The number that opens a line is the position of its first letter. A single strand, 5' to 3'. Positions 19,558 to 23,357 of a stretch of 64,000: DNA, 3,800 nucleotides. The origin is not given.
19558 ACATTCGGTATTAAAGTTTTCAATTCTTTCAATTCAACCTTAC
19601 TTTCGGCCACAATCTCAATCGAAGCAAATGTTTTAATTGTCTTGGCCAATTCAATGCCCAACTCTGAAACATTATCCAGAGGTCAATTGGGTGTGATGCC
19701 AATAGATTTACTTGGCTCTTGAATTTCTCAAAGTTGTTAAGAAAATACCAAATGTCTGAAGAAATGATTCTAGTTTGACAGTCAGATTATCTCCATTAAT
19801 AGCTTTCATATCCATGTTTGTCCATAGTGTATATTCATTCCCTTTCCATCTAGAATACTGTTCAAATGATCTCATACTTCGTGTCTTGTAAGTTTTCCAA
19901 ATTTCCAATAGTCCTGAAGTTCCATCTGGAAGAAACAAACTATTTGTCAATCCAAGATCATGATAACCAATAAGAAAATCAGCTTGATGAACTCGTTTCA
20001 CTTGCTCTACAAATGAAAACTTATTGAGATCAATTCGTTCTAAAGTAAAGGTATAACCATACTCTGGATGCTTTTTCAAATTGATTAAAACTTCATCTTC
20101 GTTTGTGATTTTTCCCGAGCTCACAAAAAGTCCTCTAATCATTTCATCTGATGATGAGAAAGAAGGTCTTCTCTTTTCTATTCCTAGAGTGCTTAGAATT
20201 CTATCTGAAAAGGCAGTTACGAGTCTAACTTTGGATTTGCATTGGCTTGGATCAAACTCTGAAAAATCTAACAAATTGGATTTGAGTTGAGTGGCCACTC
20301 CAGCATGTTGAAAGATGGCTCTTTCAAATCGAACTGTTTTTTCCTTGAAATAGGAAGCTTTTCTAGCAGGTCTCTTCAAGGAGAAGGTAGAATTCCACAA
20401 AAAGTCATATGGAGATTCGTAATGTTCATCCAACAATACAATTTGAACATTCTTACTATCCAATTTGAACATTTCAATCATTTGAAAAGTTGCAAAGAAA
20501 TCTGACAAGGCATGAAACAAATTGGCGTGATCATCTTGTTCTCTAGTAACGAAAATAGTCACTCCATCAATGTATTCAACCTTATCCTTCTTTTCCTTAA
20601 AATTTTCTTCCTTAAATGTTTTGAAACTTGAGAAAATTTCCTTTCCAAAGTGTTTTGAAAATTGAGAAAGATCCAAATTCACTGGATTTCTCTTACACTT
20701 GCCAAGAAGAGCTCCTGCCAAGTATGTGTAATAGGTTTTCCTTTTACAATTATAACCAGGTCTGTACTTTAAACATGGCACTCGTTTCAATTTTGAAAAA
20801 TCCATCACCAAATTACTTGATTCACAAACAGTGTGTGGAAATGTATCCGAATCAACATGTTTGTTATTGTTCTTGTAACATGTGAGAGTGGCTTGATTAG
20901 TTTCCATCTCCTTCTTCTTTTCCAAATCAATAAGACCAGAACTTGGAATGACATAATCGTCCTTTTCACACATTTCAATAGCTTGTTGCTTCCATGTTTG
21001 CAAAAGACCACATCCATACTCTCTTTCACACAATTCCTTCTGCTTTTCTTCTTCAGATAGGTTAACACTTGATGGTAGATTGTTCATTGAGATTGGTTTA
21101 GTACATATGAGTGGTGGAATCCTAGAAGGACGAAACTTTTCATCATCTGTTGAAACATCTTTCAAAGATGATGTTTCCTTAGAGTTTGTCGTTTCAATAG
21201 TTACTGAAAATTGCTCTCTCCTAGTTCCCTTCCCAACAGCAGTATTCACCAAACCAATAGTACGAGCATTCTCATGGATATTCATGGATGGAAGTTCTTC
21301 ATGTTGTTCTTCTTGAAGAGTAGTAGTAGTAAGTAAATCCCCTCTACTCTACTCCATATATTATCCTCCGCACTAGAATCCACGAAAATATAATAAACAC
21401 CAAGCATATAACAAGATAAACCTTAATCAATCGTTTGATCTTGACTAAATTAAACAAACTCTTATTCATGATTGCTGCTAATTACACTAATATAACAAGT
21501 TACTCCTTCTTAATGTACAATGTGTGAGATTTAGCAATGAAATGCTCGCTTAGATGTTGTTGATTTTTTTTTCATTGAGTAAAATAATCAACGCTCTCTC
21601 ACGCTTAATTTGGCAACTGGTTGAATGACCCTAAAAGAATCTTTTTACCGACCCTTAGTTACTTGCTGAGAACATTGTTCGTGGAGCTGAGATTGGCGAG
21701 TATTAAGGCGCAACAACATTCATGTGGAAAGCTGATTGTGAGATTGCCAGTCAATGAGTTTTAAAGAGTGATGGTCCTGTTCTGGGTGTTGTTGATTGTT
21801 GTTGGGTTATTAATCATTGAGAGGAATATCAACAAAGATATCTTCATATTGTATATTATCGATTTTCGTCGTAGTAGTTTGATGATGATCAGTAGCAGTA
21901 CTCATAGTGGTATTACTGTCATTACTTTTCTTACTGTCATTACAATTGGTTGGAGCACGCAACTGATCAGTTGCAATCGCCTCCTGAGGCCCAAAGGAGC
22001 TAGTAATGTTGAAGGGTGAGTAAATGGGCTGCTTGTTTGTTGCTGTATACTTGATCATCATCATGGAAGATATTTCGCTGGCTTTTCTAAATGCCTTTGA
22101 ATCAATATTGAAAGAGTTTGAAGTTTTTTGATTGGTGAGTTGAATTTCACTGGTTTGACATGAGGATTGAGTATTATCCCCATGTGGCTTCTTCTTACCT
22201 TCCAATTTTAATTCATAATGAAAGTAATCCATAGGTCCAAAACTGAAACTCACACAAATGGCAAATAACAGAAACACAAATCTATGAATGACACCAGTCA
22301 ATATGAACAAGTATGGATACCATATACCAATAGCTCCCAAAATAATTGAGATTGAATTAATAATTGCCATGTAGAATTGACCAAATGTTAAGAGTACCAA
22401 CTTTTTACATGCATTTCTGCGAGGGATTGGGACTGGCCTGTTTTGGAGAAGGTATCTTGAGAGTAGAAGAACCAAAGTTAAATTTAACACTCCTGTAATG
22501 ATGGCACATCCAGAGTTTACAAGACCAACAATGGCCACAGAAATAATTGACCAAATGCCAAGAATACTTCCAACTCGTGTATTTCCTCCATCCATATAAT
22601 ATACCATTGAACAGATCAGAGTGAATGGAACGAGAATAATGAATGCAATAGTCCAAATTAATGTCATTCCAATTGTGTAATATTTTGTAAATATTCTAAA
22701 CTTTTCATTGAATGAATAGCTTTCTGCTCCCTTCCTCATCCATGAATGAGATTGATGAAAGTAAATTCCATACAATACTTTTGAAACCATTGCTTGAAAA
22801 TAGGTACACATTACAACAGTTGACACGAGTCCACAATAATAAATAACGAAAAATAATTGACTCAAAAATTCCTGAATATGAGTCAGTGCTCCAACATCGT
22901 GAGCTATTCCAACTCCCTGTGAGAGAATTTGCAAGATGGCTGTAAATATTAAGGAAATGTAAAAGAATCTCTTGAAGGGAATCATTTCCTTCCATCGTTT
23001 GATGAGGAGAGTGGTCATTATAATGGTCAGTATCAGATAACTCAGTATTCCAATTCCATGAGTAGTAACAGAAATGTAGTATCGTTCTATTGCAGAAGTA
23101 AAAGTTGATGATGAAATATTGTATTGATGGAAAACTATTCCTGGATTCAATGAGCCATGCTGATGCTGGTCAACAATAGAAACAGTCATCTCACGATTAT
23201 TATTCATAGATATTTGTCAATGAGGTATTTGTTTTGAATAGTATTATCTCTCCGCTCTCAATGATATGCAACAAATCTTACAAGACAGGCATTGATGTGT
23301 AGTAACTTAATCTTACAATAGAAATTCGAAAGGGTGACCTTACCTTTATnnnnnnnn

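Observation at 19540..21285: GT61 glycosyltransferase gene embedded in the 7TM array, with a 7TM relic directly after its stop codon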

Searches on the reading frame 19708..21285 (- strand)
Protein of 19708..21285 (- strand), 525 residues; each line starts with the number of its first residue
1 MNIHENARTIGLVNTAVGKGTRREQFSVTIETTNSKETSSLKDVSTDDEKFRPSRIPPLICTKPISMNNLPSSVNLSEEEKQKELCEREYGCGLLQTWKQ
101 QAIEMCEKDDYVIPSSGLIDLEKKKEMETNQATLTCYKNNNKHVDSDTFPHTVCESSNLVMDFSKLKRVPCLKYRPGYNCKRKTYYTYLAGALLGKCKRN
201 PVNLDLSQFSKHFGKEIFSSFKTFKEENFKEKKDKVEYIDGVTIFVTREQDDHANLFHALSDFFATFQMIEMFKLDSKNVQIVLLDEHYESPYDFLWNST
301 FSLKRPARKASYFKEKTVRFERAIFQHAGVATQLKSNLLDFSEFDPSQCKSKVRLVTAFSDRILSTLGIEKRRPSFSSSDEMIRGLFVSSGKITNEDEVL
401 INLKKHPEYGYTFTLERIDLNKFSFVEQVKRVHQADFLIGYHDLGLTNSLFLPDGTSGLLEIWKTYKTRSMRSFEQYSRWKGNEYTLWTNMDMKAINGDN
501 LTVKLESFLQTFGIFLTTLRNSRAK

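Call 4: search_protein_families(library=pfam, proteins=[window:19708-21285:-], max_evalue=0.01)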
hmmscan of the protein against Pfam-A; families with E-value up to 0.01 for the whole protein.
window:19708-21285:- (525 aa): 1 family
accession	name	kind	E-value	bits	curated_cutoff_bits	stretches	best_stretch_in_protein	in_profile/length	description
PF04577.19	Glyco_transf_61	-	6.5e-15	56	27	1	257-457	2-135/137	Glycosyltransferase 61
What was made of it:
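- Checked: ORF 19708-21285(-), 525 aa, hits Pfam PF04577 Glyco_transf_61 at E 6.5e-15, 56 bits against a cut-off of 27 (call 4).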

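Call 8: find_homologous_proteins(query=window:19708-21285:-)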
Query window:19708-21285:- (525 aa): 2 proteins with E <= 0.001 among 7641 candidates.
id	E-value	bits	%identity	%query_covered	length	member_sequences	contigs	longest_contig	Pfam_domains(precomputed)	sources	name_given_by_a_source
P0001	0.0e+0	1197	100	100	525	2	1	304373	PF04577.20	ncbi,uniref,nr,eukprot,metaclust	ncbi:predicted protein [Naegleria gruberi]|uniref:EGF domain-specific O-linked N-acetylglucosamine t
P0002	4.0e-104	367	41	84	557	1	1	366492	PF04577.20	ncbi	ncbi:hypothetical protein ABK040_000119 [Willaertia magna]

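Call 10: find_encoding_contigs(protein=P0001, flank=10000)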
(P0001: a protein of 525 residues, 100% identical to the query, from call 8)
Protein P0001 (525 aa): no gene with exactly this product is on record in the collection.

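Call 11: find_encoding_contigs(protein=P0002, flank=10000)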
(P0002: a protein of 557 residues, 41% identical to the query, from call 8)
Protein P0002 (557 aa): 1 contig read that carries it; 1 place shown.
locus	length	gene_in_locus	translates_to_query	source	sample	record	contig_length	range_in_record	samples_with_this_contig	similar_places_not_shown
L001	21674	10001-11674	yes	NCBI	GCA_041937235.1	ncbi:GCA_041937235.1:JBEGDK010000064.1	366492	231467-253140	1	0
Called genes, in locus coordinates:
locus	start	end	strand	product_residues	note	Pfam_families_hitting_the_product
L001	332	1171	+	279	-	PF13532:2OG-FeII_Oxy_2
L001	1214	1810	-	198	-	PF03357:Snf7, PF03398:Ist1 (faint)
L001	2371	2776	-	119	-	-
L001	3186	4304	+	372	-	PF00583:Acetyltransf_1, PF13673:Acetyltransf_10 (weak), PF13508:Acetyltransf_7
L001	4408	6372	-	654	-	-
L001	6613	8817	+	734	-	-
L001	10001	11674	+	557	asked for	PF04577:Glyco_transf_61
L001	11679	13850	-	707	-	PF00069:Pkinase, PF07714:PK_Tyr_Ser-Thr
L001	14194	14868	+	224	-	PF00536:SAM_1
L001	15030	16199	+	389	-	PF02535:Zip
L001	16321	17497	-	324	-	PF03051:Peptidase_C1_2 (faint), PF00112:Peptidase_C1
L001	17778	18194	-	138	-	PF04749:PLAC8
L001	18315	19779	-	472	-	PF16575:CLP1_P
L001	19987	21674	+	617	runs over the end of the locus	PF00806:PUF (faint), PF08144:CPL (weak)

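Call 19: search_solved_structures(query=window:19708-21285:-, max_evalue=1, show_alignments=2)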
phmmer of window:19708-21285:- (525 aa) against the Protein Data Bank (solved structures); distinct sequences matched with E-value up to 1: 8.
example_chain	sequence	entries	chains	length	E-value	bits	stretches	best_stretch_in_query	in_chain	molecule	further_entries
9wjk_A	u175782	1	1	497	2e-11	46.6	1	193-490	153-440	EGF domain-specific O-linked N-acetylglucosamine transferase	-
6xi2_B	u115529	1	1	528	0.096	14.6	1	195-462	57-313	Protein O-linked-mannose beta-1,4-N-acetylglucosaminyltransferase 2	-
7e9j_A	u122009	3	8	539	0.11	14.4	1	195-462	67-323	Protein O-linked-mannose beta-1,4-N-acetylglucosaminyltransferase 2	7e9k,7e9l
6xi2_C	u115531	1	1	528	0.16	13.9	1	198-462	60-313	Protein O-linked-mannose beta-1,4-N-acetylglucosaminyltransferase 2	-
6xfi_A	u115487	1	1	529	0.17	13.7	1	199-462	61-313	Protein O-linked-mannose beta-1,4-N-acetylglucosaminyltransferase 2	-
6xi2_A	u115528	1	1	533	0.19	13.6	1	198-462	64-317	Protein O-linked-mannose beta-1,4-N-acetylglucosaminyltransferase 2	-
8kb7_A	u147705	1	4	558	0.2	13.6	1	200-462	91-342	Protein O-linked-mannose beta-1,4-N-acetylglucosaminyltransferase 2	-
6xi2_D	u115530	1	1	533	0.43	12.5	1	235-462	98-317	Protein O-linked-mannose beta-1,4-N-acetylglucosaminyltransferase 2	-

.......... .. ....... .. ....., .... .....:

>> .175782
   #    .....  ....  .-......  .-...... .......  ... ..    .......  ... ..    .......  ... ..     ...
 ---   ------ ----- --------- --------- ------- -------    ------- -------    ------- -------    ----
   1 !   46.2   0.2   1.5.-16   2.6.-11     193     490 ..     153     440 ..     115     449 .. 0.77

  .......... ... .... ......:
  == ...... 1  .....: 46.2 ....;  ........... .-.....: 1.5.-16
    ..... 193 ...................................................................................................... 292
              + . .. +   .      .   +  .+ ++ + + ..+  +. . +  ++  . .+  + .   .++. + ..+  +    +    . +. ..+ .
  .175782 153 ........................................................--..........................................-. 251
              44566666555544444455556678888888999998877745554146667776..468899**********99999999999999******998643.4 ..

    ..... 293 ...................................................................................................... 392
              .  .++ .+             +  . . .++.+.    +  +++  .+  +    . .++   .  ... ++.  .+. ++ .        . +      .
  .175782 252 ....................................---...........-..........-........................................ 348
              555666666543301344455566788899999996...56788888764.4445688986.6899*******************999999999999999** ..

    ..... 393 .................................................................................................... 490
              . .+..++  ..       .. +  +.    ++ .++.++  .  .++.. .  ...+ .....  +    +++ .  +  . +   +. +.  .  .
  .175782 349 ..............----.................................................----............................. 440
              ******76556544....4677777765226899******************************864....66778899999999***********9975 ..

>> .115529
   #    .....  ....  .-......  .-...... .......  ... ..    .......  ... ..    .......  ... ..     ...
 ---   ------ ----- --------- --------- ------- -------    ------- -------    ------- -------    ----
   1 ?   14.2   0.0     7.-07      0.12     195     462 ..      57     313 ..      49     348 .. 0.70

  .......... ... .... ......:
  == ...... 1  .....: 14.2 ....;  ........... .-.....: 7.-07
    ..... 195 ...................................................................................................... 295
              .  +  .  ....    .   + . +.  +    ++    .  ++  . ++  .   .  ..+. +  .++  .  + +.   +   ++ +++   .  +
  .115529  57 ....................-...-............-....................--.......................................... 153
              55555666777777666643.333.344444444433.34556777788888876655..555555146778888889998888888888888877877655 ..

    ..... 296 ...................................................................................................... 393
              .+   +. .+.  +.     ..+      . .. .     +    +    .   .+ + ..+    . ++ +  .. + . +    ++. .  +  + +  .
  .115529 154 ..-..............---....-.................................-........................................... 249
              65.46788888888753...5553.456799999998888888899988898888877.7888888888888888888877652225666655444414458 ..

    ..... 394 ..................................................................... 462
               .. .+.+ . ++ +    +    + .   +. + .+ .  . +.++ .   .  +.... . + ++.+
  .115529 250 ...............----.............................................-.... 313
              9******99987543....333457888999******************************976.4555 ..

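Call 72: search_protein_families(library=pfam, proteins=[P0003, P0002], max_evalue=0.01)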
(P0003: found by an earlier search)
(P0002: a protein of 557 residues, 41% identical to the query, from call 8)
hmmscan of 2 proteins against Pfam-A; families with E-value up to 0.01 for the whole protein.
P0003 (586 aa): 1 family
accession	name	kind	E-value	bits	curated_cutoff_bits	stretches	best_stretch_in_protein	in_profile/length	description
PF04577.19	Glyco_transf_61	-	9.3e-15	55.5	27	1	318-518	2-135/137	Glycosyltransferase 61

P0002 (557 aa): 1 family
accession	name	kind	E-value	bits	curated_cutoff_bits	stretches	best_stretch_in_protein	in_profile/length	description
PF04577.19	Glyco_transf_61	-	5.9e-16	59.4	27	1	374-483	58-133/137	Glycosyltransferase 61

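Call 79: predict_structure(alignment_id=A7)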
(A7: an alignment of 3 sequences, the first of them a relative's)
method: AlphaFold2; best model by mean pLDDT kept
length: 525 residues; sequences in the alignment: 3
mean_pLDDT: 54.6   pTM: 0.57
mean pLDDT of the five models: 54.6, 54.0, 48.1, 46.4, 40.7
residues with pLDDT >= 90: 27; 70-90: 147; 50-70: 97; < 50: 254
segments of 3 or more residues with pLDDT < 50: 1-155, 164-233, 250-253, 329-331, 342-348, 467-477
pLDDT, mean of each block of 10 residues (from residue 1): 27 24 23 24 26 25 28 41 41 32 33 29 31 37 34 48 43 29 25 25 31 34 40 57 68 65 78 72 67 72 69 62 60 57 48 77 87 63 86 89 75 85 87 91 80 86 61 47 79 55 88 87 75
secondary structure, 60 per line:
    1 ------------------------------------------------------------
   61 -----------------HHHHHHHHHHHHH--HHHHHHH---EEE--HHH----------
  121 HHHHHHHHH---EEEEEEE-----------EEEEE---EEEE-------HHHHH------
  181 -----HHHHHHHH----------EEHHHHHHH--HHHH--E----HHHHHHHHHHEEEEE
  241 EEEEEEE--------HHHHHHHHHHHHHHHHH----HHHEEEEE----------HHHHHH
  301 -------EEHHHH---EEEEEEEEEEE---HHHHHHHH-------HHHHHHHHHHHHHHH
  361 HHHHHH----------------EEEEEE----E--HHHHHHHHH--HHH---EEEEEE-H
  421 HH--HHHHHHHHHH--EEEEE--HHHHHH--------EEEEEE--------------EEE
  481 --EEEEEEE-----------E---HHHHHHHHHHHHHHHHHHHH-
elements in order: H78-90 H93-99 E103-105 H121-129 E133-139 E151-155 E159-162 H170-174 H186-193 H206-212 H215-218 H226-235 E236-247 H256-272 E280-284 H295-300 H310-313 E317-327 H331-338 H346-366 E383-388 H396-404 E413-418 H425-434 E437-441 H444-449 E458-463 E478-480 E483-489 H505-524
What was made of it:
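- The GT61 structure model was poor (pLDDT 54.6, call 79), and Lys at the second position or another basic residue might substitute.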

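Call 82: fold_search(model_id=the predicted structure, library=pdb)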
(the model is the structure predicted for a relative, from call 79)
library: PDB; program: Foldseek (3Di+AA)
matches with E <= 10: 917; with E <= 0.001: 16
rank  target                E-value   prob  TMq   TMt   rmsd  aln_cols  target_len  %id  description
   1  7e9k_A                2.6e-10  1.00  0.42  0.42  10.2       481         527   14  Crystal Structure of POMGNT2 in complex with UDP and mono-mannosyl peptide (379Man long peptide) (released 2021-05-05)
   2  6xi2_A                1.1e-09  1.00  0.40  0.40   9.7       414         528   14  Apo form of POMGNT2 (released 2021-04-21)
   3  6xi2_C                1.1e-09  1.00  0.38  0.38  10.3       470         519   13  Apo form of POMGNT2 (released 2021-04-21)
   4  6xi2_D                2.5e-09  1.00  0.39  0.39  10.2       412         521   15  Apo form of POMGNT2 (released 2021-04-21)
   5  8kb7_C                2.6e-09  1.00  0.38  0.39   9.1       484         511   14  Crystal structure of UDP/mannose-bound AGO61/beta-1,4-N-Acetylglucosaminyltransferase 2 (POMGNT2) (released 2024-08-07)
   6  8kb7_A                3.0e-09  1.00  0.38  0.38   9.6       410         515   15  Crystal structure of UDP/mannose-bound AGO61/beta-1,4-N-Acetylglucosaminyltransferase 2 (POMGNT2) (released 2024-08-07)
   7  8kb7_B                3.1e-09  1.00  0.36  0.37   9.1       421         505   15  Crystal structure of UDP/mannose-bound AGO61/beta-1,4-N-Acetylglucosaminyltransferase 2 (POMGNT2) (released 2024-08-07)
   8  6xi2_B                4.8e-09  1.00  0.39  0.39   9.3       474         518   13  Apo form of POMGNT2 (released 2021-04-21)
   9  7e9k_B                5.4e-09  1.00  0.40  0.40   9.7       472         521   13  Crystal Structure of POMGNT2 in complex with UDP and mono-mannosyl peptide (379Man long peptide) (released 2021-05-05)
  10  7e9k_D                6.0e-09  1.00  0.41  0.41  10.2       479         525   13  Crystal Structure of POMGNT2 in complex with UDP and mono-mannosyl peptide (379Man long peptide) (released 2021-05-05)
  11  6xfi                  1.1e-08  1.00  0.35  0.36   4.9       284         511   17  Crystal Structures of beta-1,4-N-Acetylglucosaminyltransferase 2 (POMGNT2): Structural Basis for Inherited Muscular Dyst (released 2021-04-21)
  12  8kb7_D                1.4e-08  1.00  0.36  0.37   9.1       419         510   15  Crystal structure of UDP/mannose-bound AGO61/beta-1,4-N-Acetylglucosaminyltransferase 2 (POMGNT2) (released 2024-08-07)
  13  7e9k_E                1.5e-08  1.00  0.39  0.39  10.1       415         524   15  Crystal Structure of POMGNT2 in complex with UDP and mono-mannosyl peptide (379Man long peptide) (released 2021-05-05)
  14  7e9l_A                2.2e-08  1.00  0.41  0.42   9.3       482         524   13  Crystal Structure of POMGNT2 in complex with UDP and mono-mannosyl peptide (379Man short peptide) (released 2021-05-05)
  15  7e9j_A                5.5e-08  1.00  0.38  0.38   9.6       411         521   14  Crystal Structure of POMGNT2 in complex with UDP (released 2021-05-05)
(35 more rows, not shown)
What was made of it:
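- On Glycosyltransferase family 61: However, the model has pLDDT 54.6 and the TM-scores are about 0.4 (calls 79, 82).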

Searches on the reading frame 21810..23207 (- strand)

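Call 4: search_protein_families(library=pfam, proteins=[window:21810-23207:-], max_evalue=0.01)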
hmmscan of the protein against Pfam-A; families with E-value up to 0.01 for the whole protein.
window:21810-23207:- (465 aa): 0 families

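Call 20: search_protein_families(library=pfam, proteins=[window:21810-23207:-], max_evalue=10)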
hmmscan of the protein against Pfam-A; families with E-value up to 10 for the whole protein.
window:21810-23207:- (465 aa): 1 family
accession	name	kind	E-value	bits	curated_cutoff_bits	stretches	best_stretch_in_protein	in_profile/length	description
PF23935.1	DUF7271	-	0.072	13.7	27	1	358-395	11-48/76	Domain of unknown function (DUF7271)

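Call 72: search_protein_families(library=pfam, proteins=[P0003], max_evalue=0.01)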
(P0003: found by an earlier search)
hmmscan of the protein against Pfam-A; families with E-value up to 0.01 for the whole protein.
P0003 (586 aa): 1 family
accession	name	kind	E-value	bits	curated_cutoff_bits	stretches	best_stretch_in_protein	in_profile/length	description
PF04577.19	Glyco_transf_61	-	9.3e-15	55.5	27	1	318-518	2-135/137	Glycosyltransferase 61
